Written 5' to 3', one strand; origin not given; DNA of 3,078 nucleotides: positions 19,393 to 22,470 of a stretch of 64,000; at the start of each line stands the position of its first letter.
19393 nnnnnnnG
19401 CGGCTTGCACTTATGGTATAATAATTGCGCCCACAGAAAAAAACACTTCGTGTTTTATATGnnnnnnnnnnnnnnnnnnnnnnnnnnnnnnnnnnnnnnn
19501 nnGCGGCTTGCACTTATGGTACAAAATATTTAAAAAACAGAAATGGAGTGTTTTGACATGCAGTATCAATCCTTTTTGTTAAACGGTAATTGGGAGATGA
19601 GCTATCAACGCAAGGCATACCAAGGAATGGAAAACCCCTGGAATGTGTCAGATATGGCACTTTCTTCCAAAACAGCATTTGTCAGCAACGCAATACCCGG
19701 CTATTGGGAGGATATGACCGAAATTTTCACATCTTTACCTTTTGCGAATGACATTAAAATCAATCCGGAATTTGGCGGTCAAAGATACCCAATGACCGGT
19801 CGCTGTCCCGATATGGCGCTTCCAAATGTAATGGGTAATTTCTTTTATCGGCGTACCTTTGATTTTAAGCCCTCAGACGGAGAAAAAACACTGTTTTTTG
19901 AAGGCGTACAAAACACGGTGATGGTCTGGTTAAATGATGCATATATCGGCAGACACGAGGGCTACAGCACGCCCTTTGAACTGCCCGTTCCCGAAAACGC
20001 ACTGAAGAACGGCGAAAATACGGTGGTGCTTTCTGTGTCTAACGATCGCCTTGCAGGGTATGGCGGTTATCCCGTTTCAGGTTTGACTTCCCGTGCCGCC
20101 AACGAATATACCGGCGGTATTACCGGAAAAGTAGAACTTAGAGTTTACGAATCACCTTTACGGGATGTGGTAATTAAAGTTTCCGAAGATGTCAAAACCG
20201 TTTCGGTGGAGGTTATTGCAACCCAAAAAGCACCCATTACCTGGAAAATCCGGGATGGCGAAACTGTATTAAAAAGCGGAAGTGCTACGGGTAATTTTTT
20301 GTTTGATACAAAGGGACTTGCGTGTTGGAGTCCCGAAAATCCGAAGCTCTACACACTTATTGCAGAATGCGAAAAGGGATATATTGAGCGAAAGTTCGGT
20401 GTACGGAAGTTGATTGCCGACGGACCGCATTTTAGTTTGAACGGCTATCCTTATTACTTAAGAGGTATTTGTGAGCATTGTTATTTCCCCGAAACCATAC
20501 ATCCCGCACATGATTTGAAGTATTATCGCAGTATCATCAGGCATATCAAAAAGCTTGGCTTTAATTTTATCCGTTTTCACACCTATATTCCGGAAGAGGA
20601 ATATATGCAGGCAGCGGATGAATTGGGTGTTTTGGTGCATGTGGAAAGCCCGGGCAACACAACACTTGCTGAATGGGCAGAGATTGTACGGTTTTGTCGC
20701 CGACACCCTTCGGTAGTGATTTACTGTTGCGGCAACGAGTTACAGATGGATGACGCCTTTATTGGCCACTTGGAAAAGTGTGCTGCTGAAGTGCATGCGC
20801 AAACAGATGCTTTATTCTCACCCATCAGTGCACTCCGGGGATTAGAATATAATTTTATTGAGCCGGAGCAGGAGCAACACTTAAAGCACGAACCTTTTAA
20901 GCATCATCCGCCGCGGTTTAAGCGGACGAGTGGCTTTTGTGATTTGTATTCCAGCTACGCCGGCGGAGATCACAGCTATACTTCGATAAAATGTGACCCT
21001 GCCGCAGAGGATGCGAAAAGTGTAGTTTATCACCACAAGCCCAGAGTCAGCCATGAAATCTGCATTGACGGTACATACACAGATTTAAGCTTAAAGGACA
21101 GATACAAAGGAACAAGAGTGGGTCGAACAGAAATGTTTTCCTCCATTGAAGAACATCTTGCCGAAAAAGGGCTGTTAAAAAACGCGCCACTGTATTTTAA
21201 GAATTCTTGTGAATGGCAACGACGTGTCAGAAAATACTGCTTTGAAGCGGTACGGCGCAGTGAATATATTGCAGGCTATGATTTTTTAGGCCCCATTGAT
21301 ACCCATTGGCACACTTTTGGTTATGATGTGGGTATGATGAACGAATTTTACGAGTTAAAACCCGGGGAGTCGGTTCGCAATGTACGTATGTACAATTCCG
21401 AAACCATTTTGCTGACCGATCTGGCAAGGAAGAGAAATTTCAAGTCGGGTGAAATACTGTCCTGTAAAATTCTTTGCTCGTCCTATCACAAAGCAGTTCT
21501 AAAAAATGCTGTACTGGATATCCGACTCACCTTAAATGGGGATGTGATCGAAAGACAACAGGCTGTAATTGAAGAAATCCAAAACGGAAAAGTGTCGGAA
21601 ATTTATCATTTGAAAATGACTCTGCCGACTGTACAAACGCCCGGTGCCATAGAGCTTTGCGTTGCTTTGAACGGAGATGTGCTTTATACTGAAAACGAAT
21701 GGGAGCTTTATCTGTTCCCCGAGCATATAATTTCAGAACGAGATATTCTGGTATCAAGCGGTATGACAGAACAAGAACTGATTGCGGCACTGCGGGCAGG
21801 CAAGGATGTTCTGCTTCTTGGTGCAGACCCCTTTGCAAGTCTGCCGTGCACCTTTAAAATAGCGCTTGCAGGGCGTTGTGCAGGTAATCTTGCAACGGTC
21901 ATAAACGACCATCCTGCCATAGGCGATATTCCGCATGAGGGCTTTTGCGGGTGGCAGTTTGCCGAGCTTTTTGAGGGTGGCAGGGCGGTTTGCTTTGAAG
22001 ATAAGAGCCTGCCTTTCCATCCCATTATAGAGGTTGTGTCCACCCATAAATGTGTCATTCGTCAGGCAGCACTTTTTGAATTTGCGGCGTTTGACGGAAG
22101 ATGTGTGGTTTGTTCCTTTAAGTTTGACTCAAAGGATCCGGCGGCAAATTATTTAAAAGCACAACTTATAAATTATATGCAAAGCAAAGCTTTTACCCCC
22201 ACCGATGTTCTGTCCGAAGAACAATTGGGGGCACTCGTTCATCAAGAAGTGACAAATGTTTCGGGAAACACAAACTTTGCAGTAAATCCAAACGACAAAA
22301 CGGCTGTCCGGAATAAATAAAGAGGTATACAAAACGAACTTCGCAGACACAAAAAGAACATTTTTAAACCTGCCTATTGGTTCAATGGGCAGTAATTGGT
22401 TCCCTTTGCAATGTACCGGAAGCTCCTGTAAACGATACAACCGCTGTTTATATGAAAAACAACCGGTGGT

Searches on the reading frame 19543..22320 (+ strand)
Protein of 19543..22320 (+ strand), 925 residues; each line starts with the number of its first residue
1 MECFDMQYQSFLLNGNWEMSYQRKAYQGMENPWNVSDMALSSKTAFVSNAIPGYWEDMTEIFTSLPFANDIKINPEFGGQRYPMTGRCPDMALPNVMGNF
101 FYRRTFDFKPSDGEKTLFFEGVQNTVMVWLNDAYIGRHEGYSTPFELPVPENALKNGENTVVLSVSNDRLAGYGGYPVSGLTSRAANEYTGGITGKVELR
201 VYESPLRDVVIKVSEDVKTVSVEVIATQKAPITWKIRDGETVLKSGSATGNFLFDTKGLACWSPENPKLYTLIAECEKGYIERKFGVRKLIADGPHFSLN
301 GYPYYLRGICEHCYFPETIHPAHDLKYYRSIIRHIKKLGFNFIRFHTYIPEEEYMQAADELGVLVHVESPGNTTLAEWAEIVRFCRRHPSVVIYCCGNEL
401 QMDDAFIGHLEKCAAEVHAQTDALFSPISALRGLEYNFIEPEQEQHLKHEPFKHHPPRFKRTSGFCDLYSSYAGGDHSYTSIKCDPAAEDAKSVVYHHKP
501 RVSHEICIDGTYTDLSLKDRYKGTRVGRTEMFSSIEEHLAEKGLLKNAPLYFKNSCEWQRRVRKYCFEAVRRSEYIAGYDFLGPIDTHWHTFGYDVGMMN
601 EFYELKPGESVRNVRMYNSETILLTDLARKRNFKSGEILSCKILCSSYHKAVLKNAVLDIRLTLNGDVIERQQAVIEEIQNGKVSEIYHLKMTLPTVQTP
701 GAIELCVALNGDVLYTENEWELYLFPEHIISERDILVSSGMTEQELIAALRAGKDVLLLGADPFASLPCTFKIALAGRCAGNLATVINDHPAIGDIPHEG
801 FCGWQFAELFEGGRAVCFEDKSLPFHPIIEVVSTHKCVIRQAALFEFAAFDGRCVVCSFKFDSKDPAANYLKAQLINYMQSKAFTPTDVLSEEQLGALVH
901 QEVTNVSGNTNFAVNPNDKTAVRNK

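Call 46: search_protein_families(library=pfam, proteins=[window:19543-22320:+], max_evalue=0.01)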
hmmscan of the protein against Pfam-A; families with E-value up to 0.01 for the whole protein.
window:19543-22320:+ (925 aa): 7 families
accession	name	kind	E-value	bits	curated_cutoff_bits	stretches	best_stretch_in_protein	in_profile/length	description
PF02837.24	Glyco_hydro_2_N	-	5.4e-11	43.2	28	1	13-165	4-133/169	Glycosyl hydrolases family 2, sugar binding domain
PF13364.12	BetaGal_ABD2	-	2.5e-05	25.4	23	1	98-167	35-108/112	Beta-galactosidase second all-beta domain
PF00703.27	Glyco_hydro_2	-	2.7e-05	25.3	23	1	212-288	23-109/109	Glycosyl hydrolases family 2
PF21467.3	BetaGal_gal-bd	-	9.4e-05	22.9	27.3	1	101-159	3-62/62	Beta-galactosidase, galactose-binding domain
PF02836.23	Glyco_hydro_2_C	-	0.00018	21.2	21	0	296-373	7-83/302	Glycosyl hydrolases family 2, TIM barrel domain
PF22666.2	Glyco_hydro_2_N2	-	0.0013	19.3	27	1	99-167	49-119/167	Glycosyl hydrolase 2 galactose-binding domain-like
PF14683.12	CBM-like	-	0.0083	16.5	27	0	133-167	109-144/160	Polysaccharide lyase family 4, domain III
